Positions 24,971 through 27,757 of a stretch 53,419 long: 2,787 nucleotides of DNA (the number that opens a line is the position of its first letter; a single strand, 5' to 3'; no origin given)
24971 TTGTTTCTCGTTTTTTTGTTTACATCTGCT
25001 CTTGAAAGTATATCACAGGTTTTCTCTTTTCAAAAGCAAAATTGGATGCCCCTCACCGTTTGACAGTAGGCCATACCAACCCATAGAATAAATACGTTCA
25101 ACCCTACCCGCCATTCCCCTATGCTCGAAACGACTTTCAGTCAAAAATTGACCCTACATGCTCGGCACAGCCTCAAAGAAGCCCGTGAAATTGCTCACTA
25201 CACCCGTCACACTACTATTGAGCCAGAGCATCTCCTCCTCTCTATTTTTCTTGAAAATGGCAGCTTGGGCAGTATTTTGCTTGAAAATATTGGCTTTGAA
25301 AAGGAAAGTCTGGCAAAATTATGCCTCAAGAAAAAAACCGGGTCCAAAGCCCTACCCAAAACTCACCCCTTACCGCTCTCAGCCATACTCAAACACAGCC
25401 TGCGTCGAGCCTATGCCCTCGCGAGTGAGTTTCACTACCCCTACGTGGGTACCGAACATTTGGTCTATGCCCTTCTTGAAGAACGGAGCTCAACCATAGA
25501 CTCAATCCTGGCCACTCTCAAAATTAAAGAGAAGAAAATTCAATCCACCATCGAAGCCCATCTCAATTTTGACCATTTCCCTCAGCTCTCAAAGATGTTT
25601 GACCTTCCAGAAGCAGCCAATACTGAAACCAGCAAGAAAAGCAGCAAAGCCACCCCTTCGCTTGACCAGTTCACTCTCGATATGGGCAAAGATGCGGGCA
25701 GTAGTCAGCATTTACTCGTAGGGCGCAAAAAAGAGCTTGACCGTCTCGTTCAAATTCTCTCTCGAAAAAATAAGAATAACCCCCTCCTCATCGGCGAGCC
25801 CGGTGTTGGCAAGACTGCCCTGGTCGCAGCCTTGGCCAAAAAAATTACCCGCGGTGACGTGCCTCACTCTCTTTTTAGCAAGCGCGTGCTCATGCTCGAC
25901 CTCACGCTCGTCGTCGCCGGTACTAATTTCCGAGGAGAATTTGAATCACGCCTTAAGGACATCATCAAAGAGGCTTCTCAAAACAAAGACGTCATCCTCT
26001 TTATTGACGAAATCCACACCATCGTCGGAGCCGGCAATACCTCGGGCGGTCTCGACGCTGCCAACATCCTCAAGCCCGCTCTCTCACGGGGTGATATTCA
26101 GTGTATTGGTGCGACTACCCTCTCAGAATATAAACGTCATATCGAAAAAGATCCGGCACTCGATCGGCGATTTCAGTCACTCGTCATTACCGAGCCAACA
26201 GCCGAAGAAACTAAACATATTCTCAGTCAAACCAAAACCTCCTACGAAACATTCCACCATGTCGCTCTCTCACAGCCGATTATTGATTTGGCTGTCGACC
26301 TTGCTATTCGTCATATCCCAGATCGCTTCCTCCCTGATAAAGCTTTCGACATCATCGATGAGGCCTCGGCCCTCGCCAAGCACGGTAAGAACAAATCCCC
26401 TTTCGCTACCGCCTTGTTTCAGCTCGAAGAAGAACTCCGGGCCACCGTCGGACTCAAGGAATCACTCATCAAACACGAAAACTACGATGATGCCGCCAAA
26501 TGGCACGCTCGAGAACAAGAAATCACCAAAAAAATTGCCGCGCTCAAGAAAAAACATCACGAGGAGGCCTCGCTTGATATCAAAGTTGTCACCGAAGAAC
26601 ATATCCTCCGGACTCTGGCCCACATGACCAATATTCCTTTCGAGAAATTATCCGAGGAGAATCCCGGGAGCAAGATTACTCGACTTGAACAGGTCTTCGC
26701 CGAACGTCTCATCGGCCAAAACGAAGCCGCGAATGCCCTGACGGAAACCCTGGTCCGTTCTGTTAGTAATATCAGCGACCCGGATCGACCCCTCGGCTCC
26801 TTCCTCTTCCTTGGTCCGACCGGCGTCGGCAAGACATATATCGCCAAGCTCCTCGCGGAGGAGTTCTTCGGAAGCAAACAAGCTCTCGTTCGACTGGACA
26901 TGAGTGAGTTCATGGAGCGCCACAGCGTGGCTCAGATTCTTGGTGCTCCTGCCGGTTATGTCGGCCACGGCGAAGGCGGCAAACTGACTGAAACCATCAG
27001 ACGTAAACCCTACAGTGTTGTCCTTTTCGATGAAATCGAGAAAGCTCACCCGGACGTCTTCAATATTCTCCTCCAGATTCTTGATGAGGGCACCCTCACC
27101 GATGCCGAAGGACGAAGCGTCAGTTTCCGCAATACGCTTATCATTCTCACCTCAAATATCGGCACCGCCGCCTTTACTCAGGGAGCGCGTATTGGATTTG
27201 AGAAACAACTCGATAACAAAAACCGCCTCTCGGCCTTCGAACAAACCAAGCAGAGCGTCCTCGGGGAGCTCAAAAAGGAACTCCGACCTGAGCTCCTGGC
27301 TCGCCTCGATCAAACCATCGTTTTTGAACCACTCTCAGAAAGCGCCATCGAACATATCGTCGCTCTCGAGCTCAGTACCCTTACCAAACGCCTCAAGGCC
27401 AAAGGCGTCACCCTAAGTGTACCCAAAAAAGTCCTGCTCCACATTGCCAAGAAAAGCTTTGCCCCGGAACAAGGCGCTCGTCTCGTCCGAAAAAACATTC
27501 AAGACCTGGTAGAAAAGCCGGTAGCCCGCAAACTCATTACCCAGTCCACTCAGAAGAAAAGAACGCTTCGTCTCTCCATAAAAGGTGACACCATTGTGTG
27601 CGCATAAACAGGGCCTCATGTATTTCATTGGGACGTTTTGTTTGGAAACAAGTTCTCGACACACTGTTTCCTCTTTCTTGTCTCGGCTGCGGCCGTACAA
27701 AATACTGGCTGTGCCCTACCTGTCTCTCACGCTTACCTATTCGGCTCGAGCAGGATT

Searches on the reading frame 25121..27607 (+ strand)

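Call 42: search_protein_families(library=pfam, proteins=[window:25121-27607:+], max_evalue=0.001)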
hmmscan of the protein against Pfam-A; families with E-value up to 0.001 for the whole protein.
window:25121-27607:+ (828 aa): 29 families (the best 25 are shown)
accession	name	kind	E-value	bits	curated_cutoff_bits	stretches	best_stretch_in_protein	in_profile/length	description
PF07724.20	AAA_2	-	3.3e-63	213.1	27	1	556-731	1-165/166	AAA domain (Cdc48 subfamily)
PF00004.35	AAA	-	1.3e-27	97.2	21.2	2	222-338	2-111/131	ATPase family associated with various cellular activities (AAA)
PF17871.7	AAA_lid_9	-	1.3e-20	73.7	22.8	1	361-461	2-100/104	AAA lid domain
PF07728.20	AAA_5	-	1.6e-18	67.5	22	2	561-679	2-122/139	AAA domain (dynein-related subfamily)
PF10431.15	ClpB_D2-small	-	3.3e-16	59.5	21.9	1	738-817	1-80/81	C-terminal, D2-small domain, of ClpB protein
PF02861.25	Clp_N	-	4.1e-16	59.3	20.7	2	97-148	1-52/53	Clp amino terminal domain, pathogenicity island component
PF13191.12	AAA_16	-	2.4e-12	48.1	32.6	1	199-246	2-52/167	AAA ATPase domain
PF13401.12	AAA_22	-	2.8e-11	44.3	27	1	217-305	4-97/130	AAA domain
PF00158.32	Sigma54_activat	-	3e-09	37.2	20.2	1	547-679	14-142/168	Sigma-54 interaction domain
PF13173.12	AAA_14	-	2.1e-08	34.7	27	0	222-304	6-77/129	AAA domain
PF20720.3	nSTAND3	-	3.5e-08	33.7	27.2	0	206-244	7-43/155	Novel STAND NTPase 3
PF05621.17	TniB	-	1.7e-07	31.3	22.4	0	289-356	119-184/189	Bacterial TniB protein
PF12775.13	AAA_7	-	3.2e-07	30.5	25.8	0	216-299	31-110/181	P-loop containing dynein motor region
PF01695.23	IstB_IS21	-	3.9e-07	30.2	24.1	0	207-283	81-153/238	IstB-like ATP binding protein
PF05496.18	RuvB_N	-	4.3e-07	30.3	27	0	530-582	9-57/159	Holliday junction DNA helicase RuvB P-loop domain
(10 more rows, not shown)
